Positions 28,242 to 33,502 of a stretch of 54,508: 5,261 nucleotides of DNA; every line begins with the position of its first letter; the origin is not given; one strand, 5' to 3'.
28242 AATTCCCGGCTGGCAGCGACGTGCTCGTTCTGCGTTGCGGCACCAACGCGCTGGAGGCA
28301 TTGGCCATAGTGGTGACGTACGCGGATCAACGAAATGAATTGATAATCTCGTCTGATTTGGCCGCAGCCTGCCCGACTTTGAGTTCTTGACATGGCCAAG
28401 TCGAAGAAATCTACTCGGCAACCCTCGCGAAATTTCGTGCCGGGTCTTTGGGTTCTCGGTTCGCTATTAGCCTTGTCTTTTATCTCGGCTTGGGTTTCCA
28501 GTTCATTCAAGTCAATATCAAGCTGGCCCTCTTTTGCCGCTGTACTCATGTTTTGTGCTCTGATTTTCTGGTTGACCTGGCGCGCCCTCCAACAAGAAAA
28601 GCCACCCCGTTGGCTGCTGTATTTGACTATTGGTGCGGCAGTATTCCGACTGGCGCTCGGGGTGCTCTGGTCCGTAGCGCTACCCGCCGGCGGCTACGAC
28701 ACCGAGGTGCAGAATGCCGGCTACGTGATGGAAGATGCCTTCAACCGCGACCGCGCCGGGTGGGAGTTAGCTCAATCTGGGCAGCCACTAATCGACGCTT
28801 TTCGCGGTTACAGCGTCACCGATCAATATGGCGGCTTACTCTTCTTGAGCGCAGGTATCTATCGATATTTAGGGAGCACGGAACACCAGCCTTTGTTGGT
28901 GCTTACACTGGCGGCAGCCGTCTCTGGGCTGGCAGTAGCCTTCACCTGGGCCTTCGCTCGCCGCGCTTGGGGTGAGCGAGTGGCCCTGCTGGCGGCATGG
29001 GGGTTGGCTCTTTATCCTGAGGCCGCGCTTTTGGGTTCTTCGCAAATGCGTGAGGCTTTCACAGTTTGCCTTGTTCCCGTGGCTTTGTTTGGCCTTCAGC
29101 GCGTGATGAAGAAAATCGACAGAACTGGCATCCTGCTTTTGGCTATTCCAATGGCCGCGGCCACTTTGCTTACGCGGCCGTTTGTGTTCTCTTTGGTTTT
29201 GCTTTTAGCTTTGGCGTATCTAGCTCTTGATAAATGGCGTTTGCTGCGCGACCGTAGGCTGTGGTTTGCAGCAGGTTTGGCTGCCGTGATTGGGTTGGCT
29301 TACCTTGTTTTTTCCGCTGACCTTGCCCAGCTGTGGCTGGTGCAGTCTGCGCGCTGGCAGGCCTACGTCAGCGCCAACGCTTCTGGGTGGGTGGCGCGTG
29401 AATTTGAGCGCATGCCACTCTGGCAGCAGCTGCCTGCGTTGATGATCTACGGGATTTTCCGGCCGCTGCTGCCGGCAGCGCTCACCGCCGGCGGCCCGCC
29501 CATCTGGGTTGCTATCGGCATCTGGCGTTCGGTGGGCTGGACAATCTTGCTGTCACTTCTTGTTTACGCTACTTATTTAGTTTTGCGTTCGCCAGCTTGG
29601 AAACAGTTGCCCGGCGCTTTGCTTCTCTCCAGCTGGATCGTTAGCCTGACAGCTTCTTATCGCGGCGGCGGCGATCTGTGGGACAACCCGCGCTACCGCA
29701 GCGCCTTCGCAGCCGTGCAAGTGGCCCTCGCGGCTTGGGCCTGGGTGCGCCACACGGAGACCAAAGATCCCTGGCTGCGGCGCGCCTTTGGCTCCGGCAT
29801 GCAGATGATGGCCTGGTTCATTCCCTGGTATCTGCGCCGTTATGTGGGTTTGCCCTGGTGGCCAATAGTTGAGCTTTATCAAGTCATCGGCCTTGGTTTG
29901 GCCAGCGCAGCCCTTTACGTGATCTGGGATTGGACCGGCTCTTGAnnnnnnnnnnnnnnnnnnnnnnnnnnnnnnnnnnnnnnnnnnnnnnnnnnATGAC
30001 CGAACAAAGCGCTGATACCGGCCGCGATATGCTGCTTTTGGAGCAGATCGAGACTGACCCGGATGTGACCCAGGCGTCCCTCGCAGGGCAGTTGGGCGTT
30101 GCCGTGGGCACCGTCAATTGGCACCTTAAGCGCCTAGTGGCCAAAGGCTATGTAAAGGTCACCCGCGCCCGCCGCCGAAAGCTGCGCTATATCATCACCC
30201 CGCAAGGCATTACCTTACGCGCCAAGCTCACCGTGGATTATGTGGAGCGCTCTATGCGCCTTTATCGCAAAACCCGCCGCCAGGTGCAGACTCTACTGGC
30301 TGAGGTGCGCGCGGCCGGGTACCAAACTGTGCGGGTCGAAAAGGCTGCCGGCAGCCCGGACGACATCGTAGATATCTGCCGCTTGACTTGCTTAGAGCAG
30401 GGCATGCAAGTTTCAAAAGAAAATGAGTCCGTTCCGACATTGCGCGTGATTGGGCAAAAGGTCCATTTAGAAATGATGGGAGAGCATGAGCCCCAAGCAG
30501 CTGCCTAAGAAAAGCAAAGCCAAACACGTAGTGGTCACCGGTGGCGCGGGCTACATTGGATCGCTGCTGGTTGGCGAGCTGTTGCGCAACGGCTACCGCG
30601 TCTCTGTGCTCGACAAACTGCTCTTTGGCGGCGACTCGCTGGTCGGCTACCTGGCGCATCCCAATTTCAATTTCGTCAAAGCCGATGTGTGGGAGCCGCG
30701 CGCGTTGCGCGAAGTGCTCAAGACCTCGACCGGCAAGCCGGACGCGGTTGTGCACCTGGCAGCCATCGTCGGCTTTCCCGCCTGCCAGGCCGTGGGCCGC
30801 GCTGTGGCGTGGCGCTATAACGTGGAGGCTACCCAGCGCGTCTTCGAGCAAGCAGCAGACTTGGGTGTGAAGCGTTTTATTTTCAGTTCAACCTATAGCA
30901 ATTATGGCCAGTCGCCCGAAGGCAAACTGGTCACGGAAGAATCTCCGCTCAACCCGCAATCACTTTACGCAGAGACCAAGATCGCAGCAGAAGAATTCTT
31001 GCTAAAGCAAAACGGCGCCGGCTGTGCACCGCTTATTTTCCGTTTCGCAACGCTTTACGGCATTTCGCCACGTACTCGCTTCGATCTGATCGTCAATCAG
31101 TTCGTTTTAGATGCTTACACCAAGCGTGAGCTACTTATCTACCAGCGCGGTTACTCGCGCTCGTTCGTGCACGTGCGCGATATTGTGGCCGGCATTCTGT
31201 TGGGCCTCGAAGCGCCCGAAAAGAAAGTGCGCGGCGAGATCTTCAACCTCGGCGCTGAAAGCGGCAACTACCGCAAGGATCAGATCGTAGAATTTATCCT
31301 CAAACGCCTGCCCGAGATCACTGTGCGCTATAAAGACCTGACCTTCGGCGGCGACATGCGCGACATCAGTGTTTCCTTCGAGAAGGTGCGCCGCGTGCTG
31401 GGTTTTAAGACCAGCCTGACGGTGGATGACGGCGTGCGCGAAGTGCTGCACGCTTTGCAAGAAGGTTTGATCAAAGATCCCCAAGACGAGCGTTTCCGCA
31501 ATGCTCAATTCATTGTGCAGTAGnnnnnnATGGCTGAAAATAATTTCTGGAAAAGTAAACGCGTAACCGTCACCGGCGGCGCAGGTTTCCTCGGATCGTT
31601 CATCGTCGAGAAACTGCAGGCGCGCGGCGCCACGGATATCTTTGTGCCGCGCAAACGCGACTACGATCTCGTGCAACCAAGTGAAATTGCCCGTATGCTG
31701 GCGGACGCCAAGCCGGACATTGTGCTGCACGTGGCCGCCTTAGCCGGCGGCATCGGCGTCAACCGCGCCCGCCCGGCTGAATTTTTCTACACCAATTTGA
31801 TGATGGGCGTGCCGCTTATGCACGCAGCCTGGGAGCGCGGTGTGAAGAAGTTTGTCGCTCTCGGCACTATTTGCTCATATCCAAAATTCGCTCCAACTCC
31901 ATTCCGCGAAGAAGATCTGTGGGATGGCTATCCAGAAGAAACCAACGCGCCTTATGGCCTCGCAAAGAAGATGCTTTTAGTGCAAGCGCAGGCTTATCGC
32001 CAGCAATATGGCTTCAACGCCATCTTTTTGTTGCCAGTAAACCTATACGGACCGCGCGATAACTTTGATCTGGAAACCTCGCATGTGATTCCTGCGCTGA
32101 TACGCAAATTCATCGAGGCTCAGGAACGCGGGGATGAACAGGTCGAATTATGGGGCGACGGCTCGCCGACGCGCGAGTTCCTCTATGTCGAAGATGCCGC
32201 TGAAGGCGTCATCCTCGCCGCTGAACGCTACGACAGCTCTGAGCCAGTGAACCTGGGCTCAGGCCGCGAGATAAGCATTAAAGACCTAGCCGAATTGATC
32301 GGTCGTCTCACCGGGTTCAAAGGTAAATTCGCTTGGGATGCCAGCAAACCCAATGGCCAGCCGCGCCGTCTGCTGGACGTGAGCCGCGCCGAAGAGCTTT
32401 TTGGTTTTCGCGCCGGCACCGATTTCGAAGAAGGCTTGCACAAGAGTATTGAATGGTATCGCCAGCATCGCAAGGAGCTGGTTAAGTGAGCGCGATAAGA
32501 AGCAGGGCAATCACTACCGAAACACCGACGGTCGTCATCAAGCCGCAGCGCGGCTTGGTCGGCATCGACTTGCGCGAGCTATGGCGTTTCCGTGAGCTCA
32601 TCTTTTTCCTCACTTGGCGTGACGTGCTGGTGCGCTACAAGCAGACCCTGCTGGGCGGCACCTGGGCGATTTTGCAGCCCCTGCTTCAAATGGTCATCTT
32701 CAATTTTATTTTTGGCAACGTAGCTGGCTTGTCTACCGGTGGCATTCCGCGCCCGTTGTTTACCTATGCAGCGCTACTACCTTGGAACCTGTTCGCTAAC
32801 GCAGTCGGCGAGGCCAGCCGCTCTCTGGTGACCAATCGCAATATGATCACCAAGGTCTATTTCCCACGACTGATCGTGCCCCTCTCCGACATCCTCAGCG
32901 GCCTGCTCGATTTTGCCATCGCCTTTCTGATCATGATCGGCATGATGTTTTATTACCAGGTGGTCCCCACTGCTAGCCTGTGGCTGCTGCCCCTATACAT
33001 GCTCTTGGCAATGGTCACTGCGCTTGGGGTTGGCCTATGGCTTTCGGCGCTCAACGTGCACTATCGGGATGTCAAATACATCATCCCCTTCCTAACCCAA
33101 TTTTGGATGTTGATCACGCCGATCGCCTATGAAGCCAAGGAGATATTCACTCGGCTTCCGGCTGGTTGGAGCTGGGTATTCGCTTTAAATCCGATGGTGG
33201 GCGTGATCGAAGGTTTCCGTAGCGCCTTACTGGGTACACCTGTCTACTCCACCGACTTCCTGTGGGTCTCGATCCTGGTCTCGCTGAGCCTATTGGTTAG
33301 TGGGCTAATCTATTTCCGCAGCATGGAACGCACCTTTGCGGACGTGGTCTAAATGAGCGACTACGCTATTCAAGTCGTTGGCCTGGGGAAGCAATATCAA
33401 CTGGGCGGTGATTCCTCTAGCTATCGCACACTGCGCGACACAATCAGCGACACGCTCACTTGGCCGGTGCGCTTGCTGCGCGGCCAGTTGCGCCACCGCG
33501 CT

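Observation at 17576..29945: GT-C paralog pair bracketing a candidate 'lipid-linked donor tailoring' cassette (radical SAM, MTase, polyprenyl-P GT2, MTase, UGM-like flavoenzyme)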

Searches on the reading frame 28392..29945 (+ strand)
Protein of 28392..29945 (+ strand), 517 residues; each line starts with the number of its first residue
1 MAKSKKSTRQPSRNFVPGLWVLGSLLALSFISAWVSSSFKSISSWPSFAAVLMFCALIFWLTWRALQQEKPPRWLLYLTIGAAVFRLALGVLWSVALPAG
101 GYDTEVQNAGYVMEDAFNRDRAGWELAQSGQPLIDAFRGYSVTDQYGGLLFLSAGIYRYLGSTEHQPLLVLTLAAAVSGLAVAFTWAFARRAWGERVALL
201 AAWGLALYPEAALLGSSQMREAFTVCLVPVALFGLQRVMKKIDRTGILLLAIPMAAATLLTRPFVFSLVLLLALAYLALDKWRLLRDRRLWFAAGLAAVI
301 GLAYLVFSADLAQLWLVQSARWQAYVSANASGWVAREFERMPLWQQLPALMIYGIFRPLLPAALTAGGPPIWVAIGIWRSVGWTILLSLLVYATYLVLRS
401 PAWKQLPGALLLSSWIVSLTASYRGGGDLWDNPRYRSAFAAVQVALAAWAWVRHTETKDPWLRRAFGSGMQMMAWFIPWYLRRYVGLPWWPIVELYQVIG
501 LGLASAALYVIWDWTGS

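Call 4: search_protein_families(library=pfam, proteins=[window:28392-29945:+], max_evalue=0.01)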
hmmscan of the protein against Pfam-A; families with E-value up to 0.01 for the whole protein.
window:28392-29945:+ (517 aa): 2 families
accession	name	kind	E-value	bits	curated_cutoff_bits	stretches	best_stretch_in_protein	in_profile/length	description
PF13231.12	PMT_2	-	1.4e-06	29.1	26.1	1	170-300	24-152/160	Dolichyl-phosphate-mannose-protein mannosyltransferase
PF09925.14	DUF2157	-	0.0014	18.8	32.4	1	5-89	24-108/146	Predicted membrane protein (DUF2157)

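Call 10: search_protein_families(library=ncbifam, proteins=[window:28392-29945:+], max_evalue=0.001)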
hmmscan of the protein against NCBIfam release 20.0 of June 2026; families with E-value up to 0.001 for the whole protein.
window:28392-29945:+ (517 aa): 0 families

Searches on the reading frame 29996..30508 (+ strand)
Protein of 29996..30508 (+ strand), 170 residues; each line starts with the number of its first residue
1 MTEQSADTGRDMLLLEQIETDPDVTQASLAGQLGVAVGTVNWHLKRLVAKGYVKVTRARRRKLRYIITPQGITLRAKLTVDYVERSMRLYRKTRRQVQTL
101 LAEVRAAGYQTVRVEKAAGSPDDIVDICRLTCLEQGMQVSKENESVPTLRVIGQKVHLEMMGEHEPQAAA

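Call 4: search_protein_families(library=pfam, proteins=[window:29996-30508:+], max_evalue=0.01)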
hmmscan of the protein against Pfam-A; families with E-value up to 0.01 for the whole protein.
window:29996-30508:+ (170 aa): 12 families
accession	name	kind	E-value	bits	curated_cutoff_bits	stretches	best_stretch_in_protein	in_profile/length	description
PF13412.12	HTH_24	-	3.3e-12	46.2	21.9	1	11-54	5-48/48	Winged helix-turn-helix DNA-binding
PF12802.13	MarR_2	-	4.6e-06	27.2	27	1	8-59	4-56/61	MarR family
PF01047.28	MarR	-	1.2e-05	25.5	24.6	1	12-57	6-51/59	MarR family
PF13545.12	HTH_Crp_2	-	0.00017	21.9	27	1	19-60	18-57/70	Crp-like helix-turn-helix domain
PF16871.11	DUF5077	-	0.00055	20.5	24.6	1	37-127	22-112/122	Domain of unknown function (DUF5077)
PF24266.1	HTH_HVO_0163_N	-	0.00089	19.7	31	1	16-62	9-55/70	HVO_0163, N-terminal HTH domain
PF13730.12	HTH_36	-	0.0016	18.6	25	0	25-53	27-55/55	Helix-turn-helix domain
PF03965.22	Penicillinase_R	-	0.002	18.9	22.6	1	26-85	24-82/115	Penicillinase repressor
PF08279.18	HTH_11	-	0.0029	17.9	25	1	13-55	4-46/55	HTH domain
PF01726.22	LexA_DNA_bind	-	0.0047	17.1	23.7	0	28-61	30-64/65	LexA DNA binding domain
PF13601.12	HTH_34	-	0.0054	17.3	27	0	21-72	12-66/80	Winged helix DNA-binding domain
PF13663.11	DUF4148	-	0.0081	17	27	0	92-112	36-56/62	Domain of unknown function (DUF4148)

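Call 10: search_protein_families(library=ncbifam, proteins=[window:29996-30508:+], max_evalue=0.001)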
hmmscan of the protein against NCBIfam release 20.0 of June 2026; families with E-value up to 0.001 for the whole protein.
window:29996-30508:+ (170 aa): 4 families
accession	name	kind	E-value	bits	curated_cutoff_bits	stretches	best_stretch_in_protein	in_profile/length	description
TIGR04176.1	MarR_EPS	equivalog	5.1e-20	71.5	88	1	12-105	7-104/105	MarR family EPS-associated transcriptional regulator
NF050133.1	TransRegFabT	equivalog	7.3e-07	29.5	200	1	10-68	30-90/138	fatty acid biosynthesis transcriptional regulator FabT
NF008273.0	PRK11050.1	equivalog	0.00081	19.1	153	0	22-59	53-90/156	manganese-binding transcriptional regulator MntR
NF052638.1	TransRegOhrRVib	equivalog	0.00096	18.9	200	0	23-78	51-108/141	transcriptional regulator OhrR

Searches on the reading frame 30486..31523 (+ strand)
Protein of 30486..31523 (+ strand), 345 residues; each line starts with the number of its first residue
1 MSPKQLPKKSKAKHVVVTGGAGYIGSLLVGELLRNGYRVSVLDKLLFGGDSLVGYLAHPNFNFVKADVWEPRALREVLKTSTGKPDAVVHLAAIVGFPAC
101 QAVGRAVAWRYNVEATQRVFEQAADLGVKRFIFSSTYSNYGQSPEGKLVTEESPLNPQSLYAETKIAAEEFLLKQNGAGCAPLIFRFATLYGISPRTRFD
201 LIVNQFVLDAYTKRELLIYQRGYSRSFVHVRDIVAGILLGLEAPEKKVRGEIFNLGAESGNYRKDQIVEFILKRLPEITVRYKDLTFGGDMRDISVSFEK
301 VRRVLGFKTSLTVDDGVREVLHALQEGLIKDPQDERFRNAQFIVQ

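Call 9: search_protein_families(library=pfam, proteins=[window:30486-31523:+], max_evalue=0.0001)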
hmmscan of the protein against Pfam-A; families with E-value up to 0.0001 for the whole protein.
window:30486-31523:+ (345 aa): 8 families
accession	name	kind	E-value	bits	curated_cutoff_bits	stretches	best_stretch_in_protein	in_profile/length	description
PF01370.27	Epimerase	-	1.8e-44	152.4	20.9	1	15-256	1-240/240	NAD dependent epimerase/dehydratase family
PF16363.11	GDP_Man_Dehyd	-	8.5e-27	94.9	27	1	17-319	2-331/332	GDP-mannose 4,6 dehydratase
PF01073.25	3Beta_HSD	-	4e-17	62.6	22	1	16-178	1-163/280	3-beta hydroxysteroid dehydrogenase/isomerase family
PF04321.23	RmlD_sub_bind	-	2.6e-16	60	27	1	14-196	2-157/287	RmlD substrate binding domain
PF07993.18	NAD_binding_4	-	4.7e-11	42.8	20.1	1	76-196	80-212/258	Male sterility protein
PF02719.21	Polysacc_synt_2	-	7.9e-08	32.3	20.2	1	15-136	1-128/293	Polysaccharide biosynthesis protein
PF13460.12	NAD_binding_10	-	1.6e-06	28.5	27.2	1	19-172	1-131/184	NAD(P)H-binding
PF05368.20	NmrA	-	3.2e-06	27.4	27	1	12-139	2-110/298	NmrA-like family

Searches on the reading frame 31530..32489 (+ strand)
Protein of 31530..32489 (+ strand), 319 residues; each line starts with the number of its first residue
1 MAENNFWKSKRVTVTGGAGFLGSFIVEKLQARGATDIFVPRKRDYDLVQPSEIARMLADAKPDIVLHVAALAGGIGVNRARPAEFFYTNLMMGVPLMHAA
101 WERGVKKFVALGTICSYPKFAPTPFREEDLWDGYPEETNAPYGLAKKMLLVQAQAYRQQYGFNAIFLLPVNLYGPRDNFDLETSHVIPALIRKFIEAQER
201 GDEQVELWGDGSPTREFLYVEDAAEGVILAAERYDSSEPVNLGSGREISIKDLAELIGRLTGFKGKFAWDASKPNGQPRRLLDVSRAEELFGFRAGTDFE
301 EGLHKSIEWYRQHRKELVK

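Call 9: search_protein_families(library=pfam, proteins=[window:31530-32489:+], max_evalue=0.0001)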
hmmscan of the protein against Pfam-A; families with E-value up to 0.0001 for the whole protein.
window:31530-32489:+ (319 aa): 5 families
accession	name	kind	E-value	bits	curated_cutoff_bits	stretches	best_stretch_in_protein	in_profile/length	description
PF01370.27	Epimerase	-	2.2e-57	194.7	20.9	1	12-243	1-240/240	NAD dependent epimerase/dehydratase family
PF16363.11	GDP_Man_Dehyd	-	9.9e-27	94.7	27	1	45-304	59-330/332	GDP-mannose 4,6 dehydratase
PF02719.21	Polysacc_synt_2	-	3.5e-09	36.7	20.2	0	50-113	66-128/293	Polysaccharide biosynthesis protein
PF04321.23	RmlD_sub_bind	-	1.3e-06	28.1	27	1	11-70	2-60/287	RmlD substrate binding domain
PF01073.25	3Beta_HSD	-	4.1e-05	23.2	22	0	46-237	53-235/280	3-beta hydroxysteroid dehydrogenase/isomerase family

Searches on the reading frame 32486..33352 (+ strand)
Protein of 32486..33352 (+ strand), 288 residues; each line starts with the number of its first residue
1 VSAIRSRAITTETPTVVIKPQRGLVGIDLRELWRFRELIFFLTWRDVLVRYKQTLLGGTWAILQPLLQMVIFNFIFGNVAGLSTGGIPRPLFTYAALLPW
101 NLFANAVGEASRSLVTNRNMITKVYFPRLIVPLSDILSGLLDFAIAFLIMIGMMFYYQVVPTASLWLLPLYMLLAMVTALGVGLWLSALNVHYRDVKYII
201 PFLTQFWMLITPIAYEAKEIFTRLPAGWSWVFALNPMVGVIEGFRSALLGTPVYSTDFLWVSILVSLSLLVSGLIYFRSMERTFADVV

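Call 9: search_protein_families(library=pfam, proteins=[window:32486-33352:+], max_evalue=0.0001)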
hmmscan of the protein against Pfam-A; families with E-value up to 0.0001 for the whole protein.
window:32486-33352:+ (288 aa): 1 family
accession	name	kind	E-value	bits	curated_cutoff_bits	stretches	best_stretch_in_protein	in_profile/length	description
PF01061.29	ABC2_membrane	-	2e-19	70.4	26.9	1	38-248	2-210/211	ABC-2 type transporter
